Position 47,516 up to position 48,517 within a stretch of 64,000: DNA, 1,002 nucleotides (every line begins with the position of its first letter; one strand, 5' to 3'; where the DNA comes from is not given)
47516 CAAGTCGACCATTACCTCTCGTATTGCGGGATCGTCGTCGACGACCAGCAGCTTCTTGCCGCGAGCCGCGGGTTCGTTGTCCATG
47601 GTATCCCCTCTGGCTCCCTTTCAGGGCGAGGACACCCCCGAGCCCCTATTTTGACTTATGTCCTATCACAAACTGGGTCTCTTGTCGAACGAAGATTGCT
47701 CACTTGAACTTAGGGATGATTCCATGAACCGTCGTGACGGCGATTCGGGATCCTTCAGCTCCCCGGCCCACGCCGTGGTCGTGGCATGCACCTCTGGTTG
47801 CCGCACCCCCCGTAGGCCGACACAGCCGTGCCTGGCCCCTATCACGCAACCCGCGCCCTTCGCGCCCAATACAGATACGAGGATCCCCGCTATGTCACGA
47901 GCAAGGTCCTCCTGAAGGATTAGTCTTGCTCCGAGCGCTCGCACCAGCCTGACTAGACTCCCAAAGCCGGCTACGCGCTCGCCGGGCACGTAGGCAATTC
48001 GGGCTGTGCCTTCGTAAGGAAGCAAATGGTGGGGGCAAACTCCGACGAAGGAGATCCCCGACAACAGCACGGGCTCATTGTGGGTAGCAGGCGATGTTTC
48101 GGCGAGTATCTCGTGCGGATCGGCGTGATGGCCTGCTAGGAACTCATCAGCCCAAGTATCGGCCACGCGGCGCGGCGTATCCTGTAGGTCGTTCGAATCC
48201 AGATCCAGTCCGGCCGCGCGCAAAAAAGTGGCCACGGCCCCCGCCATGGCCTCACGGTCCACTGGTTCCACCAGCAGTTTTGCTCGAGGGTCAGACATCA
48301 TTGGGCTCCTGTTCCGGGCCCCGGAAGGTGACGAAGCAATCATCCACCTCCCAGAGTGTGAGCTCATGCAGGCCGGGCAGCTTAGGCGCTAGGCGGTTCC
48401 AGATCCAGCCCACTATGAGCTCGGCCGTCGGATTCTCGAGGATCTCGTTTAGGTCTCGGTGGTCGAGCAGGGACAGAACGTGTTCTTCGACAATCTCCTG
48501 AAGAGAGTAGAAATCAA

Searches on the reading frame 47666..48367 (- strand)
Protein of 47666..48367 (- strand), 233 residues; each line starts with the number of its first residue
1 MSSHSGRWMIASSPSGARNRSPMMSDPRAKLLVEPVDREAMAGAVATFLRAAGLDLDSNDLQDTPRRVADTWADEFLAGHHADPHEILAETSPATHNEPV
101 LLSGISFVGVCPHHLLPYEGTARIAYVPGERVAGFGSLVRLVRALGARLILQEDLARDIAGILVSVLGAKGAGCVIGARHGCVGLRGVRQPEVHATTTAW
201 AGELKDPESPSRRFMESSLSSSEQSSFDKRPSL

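Call 24: search_protein_families(library=pfam, proteins=[window:47666-48367:-], max_evalue=0.001)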
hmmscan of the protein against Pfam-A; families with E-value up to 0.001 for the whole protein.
window:47666-48367:- (233 aa): 1 family
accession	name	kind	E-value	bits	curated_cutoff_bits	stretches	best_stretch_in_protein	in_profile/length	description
PF01227.27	GTP_cyclohydroI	-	2.1e-46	158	27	1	43-216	3-176/179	GTP cyclohydrolase I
